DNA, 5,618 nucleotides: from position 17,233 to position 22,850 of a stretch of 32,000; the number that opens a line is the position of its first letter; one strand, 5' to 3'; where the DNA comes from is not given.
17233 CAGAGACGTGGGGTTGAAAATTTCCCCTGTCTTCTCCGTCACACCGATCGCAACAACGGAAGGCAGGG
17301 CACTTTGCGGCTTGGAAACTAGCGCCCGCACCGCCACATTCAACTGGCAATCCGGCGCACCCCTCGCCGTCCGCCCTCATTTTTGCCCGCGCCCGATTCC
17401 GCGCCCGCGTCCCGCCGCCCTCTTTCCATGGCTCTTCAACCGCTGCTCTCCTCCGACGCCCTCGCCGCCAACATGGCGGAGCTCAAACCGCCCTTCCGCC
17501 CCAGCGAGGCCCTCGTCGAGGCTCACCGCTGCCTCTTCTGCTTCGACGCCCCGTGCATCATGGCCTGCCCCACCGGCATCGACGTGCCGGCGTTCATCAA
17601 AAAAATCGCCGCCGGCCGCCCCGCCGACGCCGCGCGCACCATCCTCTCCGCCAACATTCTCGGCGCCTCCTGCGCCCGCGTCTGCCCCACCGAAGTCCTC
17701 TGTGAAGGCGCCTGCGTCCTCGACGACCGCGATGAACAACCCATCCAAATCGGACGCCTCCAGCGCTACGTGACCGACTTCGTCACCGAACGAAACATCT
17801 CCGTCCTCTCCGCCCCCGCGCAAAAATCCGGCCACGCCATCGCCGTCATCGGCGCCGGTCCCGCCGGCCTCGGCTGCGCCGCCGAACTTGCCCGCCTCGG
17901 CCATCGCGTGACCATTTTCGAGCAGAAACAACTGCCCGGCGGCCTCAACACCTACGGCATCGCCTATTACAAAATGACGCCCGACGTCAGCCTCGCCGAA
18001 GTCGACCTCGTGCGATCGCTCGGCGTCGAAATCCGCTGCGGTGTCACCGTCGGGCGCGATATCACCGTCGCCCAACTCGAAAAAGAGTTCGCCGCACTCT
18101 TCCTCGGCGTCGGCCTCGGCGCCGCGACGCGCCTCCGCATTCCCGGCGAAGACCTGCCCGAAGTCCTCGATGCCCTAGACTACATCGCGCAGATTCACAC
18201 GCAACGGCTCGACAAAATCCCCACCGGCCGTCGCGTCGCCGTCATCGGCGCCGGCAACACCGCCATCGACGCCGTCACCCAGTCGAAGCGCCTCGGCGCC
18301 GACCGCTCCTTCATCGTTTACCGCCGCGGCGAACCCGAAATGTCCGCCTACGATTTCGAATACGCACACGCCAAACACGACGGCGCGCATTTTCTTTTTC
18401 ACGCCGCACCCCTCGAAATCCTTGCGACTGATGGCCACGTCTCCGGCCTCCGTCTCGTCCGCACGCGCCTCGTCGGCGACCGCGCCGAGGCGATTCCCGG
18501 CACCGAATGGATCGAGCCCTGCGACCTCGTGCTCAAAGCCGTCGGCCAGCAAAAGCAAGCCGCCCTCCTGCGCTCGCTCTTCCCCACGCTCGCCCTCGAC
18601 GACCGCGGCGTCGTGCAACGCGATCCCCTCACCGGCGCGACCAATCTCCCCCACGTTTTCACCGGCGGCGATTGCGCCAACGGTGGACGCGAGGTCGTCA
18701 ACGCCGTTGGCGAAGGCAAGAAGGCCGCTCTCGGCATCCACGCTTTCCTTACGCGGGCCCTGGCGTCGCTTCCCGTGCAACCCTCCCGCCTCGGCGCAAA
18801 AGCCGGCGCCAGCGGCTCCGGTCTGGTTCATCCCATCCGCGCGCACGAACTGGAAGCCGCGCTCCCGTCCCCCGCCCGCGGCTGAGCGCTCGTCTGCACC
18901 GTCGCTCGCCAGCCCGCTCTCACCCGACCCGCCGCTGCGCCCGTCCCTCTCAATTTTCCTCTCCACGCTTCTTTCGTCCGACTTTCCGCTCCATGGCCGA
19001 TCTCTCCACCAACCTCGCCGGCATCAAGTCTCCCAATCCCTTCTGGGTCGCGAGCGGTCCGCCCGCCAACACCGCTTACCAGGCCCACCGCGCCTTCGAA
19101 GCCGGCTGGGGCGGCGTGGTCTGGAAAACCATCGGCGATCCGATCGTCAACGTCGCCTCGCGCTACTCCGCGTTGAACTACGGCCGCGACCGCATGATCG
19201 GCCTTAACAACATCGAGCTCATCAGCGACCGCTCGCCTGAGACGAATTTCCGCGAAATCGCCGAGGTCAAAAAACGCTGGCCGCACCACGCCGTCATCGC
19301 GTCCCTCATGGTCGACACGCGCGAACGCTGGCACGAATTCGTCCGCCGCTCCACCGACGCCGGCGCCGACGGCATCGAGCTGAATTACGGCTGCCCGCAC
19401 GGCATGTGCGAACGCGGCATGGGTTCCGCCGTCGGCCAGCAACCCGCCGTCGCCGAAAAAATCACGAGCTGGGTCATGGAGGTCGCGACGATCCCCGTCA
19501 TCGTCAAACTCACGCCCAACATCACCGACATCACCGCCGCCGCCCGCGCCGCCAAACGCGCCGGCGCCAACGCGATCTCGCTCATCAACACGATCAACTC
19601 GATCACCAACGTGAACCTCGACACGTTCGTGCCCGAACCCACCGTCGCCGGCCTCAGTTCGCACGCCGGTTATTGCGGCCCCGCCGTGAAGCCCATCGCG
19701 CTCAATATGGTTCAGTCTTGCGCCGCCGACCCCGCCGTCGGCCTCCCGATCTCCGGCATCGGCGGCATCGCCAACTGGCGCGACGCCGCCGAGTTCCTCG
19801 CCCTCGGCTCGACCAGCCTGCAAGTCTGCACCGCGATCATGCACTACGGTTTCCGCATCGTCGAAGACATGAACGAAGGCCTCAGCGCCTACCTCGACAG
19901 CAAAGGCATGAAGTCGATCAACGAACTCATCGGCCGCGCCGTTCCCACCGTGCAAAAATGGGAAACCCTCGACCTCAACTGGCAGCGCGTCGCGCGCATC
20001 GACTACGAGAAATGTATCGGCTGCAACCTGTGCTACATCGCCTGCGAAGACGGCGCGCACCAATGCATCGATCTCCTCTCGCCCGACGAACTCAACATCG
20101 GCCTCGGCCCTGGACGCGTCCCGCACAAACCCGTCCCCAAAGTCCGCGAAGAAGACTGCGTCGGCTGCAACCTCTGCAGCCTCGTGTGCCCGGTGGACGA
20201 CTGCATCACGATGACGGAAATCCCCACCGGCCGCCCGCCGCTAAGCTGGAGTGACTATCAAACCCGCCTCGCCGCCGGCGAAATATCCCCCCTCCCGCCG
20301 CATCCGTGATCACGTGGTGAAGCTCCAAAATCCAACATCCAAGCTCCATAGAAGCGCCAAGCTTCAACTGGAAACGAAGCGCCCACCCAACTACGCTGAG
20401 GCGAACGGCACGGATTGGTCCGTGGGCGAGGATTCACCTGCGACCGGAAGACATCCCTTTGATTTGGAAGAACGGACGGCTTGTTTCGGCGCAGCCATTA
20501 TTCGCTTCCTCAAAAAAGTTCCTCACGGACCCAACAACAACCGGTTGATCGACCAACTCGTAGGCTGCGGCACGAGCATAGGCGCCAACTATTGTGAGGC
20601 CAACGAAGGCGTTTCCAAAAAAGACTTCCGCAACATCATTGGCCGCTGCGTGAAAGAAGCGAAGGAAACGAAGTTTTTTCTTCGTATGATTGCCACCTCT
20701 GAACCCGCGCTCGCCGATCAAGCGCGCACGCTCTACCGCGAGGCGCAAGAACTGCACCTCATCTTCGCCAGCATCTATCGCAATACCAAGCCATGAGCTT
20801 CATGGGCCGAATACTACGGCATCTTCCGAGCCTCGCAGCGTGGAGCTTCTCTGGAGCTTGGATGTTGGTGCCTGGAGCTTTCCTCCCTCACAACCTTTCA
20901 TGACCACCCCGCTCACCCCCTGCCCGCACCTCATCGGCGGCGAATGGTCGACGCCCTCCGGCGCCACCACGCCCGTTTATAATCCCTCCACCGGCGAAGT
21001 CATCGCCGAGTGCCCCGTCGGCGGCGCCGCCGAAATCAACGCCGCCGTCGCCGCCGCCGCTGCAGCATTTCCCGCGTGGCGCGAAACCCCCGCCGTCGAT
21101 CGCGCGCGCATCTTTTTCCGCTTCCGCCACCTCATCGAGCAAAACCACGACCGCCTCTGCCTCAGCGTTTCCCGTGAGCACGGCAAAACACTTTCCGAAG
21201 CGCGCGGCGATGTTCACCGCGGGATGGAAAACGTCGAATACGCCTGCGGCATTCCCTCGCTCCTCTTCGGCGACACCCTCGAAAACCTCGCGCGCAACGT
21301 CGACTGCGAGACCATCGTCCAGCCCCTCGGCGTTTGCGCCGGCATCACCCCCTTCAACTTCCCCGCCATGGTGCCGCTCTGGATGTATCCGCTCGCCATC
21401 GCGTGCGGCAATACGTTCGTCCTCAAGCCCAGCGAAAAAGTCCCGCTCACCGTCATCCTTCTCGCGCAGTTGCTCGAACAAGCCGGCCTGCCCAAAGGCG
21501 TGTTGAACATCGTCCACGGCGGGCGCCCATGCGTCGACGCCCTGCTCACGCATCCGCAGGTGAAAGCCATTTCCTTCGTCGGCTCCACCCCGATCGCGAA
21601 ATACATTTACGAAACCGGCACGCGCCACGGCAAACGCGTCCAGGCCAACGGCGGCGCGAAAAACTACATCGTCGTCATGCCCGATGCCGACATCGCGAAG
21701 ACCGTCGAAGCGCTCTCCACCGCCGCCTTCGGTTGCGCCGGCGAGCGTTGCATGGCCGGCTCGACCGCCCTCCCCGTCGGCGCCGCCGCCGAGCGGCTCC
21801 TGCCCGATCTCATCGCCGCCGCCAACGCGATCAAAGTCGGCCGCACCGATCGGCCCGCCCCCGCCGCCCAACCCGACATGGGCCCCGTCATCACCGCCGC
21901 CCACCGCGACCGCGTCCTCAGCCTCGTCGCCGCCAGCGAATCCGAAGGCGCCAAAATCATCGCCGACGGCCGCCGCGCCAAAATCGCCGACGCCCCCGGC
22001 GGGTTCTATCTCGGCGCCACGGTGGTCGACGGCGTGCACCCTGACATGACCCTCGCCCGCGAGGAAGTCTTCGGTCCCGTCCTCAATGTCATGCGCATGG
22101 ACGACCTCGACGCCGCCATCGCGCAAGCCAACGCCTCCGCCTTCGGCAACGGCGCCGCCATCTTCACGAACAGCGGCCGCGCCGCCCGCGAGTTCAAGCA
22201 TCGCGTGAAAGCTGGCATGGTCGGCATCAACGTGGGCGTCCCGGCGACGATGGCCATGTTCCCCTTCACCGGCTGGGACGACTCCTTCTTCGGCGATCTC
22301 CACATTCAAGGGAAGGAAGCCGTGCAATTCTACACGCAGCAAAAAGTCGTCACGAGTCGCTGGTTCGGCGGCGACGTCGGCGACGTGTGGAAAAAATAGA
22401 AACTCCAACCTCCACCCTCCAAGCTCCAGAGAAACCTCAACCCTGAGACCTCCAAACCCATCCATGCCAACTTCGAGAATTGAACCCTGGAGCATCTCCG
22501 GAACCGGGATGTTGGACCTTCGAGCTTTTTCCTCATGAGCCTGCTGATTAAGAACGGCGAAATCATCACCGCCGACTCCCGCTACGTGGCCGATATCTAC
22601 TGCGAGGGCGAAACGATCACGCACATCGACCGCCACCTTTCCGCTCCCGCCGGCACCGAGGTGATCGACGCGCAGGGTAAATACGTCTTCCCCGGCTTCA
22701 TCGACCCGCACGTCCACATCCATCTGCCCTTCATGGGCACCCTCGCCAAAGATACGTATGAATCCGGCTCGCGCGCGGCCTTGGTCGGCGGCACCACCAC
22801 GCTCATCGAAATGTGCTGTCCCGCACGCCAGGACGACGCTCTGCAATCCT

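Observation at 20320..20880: Inverted-repeat-bounded, AT-shifted cassette with an Avd/IVS-family four-helix-bundle gene between preA and mmsA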

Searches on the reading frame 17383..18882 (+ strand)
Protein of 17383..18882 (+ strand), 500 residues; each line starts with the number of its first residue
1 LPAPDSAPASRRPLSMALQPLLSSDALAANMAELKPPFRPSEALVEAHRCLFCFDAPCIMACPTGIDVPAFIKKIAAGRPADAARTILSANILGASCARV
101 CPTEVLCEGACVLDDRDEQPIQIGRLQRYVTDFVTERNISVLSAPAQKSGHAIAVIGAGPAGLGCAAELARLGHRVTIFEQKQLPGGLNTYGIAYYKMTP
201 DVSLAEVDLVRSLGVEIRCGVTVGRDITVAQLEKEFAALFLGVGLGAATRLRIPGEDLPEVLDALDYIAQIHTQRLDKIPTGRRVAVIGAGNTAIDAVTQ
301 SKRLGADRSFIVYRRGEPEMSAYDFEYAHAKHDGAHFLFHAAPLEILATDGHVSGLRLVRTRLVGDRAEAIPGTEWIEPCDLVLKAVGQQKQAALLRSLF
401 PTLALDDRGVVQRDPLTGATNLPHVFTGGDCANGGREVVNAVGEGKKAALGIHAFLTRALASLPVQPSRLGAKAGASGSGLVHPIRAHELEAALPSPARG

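Call 11: search_protein_families(library=pfam, proteins=[window:17383-18882:+])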
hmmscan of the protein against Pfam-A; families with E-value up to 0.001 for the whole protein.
window:17383-18882:+ (500 aa): 12 families
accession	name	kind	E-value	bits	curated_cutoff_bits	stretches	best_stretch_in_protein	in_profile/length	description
PF14691.11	Fer4_20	-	3.1e-36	124.1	25.8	1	29-138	3-112/113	Dihydroprymidine dehydrogenase domain II, 4Fe-4S cluster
PF07992.20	Pyr_redox_2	-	1.5e-26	93.9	26.1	1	152-445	2-291/291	Pyridine nucleotide-disulphide oxidoreductase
PF00070.33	Pyr_redox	-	6.3e-11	43.1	22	1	153-184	2-33/82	Pyridine nucleotide-disulphide oxidoreductase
PF13738.12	Pyr_redox_3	-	7.8e-11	42.2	30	1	155-185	2-33/305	Pyridine nucleotide-disulphide oxidoreductase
PF13450.12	NAD_binding_8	-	5.8e-08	33.4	21.9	1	155-187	1-33/68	NAD(P)-binding Rossmann-like domain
PF01266.30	DAO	-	4.1e-07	30.3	27.9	1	153-186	2-35/353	FAD dependent oxidoreductase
PF12831.13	FAD_oxidored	-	3.3e-06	27.1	27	1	153-199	2-48/416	FAD dependent oxidoreductase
PF03486.20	HI0933_like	-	2.8e-05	24.1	50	1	152-186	2-36/244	HI0933-like protein Rossmann domain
PF00890.30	FAD_binding_2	-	4.4e-05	23.3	20.4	1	153-187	2-36/414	FAD binding domain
PF01134.28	GIDA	-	6.1e-05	22.7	22.1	1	153-182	2-31/391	Glucose inhibited division protein A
PF01946.23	Thi4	-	6.6e-05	22.7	26.2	1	152-192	19-60/235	Thi4 family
PF01262.27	AlaDh_PNT_C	-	8.5e-05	22.5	23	0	153-182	31-60/214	Alanine dehydrogenase/PNT, C-terminal domain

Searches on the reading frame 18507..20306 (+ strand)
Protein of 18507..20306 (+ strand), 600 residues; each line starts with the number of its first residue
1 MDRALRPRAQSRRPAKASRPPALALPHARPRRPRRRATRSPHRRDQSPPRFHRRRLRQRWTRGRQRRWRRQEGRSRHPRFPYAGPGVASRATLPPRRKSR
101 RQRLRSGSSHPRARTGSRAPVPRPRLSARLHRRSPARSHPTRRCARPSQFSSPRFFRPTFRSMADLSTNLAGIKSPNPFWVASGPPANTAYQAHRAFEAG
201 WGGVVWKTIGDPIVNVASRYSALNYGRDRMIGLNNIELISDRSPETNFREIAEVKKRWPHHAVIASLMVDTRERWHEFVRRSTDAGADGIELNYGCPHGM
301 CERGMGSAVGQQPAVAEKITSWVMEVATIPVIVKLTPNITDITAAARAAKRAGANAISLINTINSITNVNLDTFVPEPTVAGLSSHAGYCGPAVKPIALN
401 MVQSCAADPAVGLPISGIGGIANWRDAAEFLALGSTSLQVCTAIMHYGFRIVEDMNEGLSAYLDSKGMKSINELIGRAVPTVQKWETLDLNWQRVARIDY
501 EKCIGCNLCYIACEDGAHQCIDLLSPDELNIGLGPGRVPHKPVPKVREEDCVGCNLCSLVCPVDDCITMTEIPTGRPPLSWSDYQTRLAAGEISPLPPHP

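Call 11: search_protein_families(library=pfam, proteins=[window:18507-20306:+])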
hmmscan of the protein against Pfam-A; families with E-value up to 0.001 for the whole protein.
window:18507-20306:+ (600 aa): 10 families
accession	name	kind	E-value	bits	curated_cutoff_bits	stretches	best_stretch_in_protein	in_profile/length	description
PF01180.27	DHO_dh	-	1e-32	113.9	27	1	166-462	2-290/291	Dihydroorotate dehydrogenase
PF14697.11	Fer4_21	-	1.5e-17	63.9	35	1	496-569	1-59/59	4Fe-4S dicluster domain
PF00037.32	Fer4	-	6.6e-10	38.8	21.1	2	497-517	2-22/24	4Fe-4S binding domain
PF01207.24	Dus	-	2.5e-09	37.1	20.4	1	263-357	56-155/311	Dihydrouridine synthase (Dus)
PF12838.12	Fer4_7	-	6.2e-08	33.4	27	1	502-564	1-51/52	4Fe-4S dicluster domain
PF12837.12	Fer4_6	-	2.6e-07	30.7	25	1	495-517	1-23/24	4Fe-4S binding domain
PF12797.12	Fer4_2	-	2.2e-06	27.7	24.5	0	497-513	4-20/22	4Fe-4S binding domain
PF12800.12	Fer4_4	-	0.00026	21.5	24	0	501-514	2-15/17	4Fe-4S binding domain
PF13237.11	Fer4_10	-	0.00041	20.7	25.5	0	497-562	3-53/53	4Fe-4S dicluster domain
PF13534.11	Fer4_17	-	0.00048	21.1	22.2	0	498-516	41-59/61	4Fe-4S dicluster domain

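Call 12: search_protein_families(library=ncbifam, proteins=[window:18507-20306:+])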
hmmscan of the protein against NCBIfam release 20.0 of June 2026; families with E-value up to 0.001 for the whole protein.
window:18507-20306:+ (600 aa): 30 families (the best 25 are shown)
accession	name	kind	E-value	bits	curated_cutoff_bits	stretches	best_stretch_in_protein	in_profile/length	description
NF006183.0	PRK08318.1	equivalog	4.3e-196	651.7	335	1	163-587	1-416/422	NAD-dependent dihydropyrimidine dehydrogenase subunit PreA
NF005574.0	PRK07259.1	equivalog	3.1e-58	197.1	269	1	163-478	2-302/304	dihydroorotate dehydrogenase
TIGR01037.2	pyrD_sub1_fam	subfamily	6.7e-53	179.7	270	1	166-478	1-299/300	dihydroorotate dehydrogenase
NF041011.1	dihydoor_dh_Arch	equivalog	1.1e-34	119.9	330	1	169-479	2-288/289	dihydroorotate dehydrogenase PyrD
NF005741.0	PRK07565.1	subfamily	1.2e-27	97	303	1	163-478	1-306/335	dihydroorotate dehydrogenase-like protein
NF002702.0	PRK02506.1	equivalog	3.2e-21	75.8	301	1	163-477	1-308/313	dihydroorotate oxidase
NF003650.0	PRK05286.2-3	equivalog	5.9e-13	48.5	477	1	327-480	236-390/393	quinone-dependent dihydroorotate dehydrogenase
NF003645.0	PRK05286.1-2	equivalog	1e-12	47.6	366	1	325-479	207-355/359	quinone-dependent dihydroorotate dehydrogenase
NF003652.0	PRK05286.2-5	equivalog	1.8e-12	47.1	267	1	287-471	174-352/353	quinone-dependent dihydroorotate dehydrogenase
NF003648.0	PRK05286.2-1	equivalog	9.4e-12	44.5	433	1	319-479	199-356/360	quinone-dependent dihydroorotate dehydrogenase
NF003651.0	PRK05286.2-4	equivalog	1.1e-11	44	448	1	286-477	185-374/377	quinone-dependent dihydroorotate dehydrogenase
TIGR01036.1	pyrD_sub2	equivalog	1.9e-11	43.3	200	1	322-477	204-353/356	dihydroorotate dehydrogenase (quinone)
TIGR00737.1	nifR3_yhdG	equivalog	3.2e-09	36.4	293.3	1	273-359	75-166/319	tRNA dihydrouridine synthase DusB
NF003475.0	PRK05113.1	equivalog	1.2e-08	35.1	203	1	466-582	79-175/190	electron transport complex subunit RsxB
NF005415.0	PRK06991.1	equivalog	1.5e-08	34.6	281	1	465-575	50-140/284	electron transport complex subunit RsxB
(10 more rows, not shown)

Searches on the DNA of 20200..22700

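Call 21: search_rna_families(source=window, start=20200, end=22700, threshold=evalue, max_evalue=10)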
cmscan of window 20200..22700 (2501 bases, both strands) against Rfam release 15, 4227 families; matches with E-value up to 10: 5.
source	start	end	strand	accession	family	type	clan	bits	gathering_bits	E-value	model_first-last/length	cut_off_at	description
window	21440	21510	-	RF01336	CRISPR-DR23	Gene; CRISPR;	-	18.8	45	3.3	1-36/36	no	CRISPR RNA direct repeat element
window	22555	22574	-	RF01172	sn2343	Gene; snRNA; snoRNA; CD-box;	-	17.7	60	1.2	1-78/78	no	Small nucleolar RNA sn2343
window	20376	20437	+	RF01322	CRISPR-DR9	Gene; CRISPR;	-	16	45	6.1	1-37/37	no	CRISPR RNA direct repeat element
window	20417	20517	-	RF01514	Afu_513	Gene; snRNA; snoRNA; CD-box;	-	15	48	3.4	1-103/103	no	A. fumigatus snoRNA Afu_513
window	21013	21087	-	RF02791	CcsR1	Gene; sRNA;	-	13.9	65.3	5.4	1-83/83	no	Conserved CCUCCUCCC motif stress-induced RNA 1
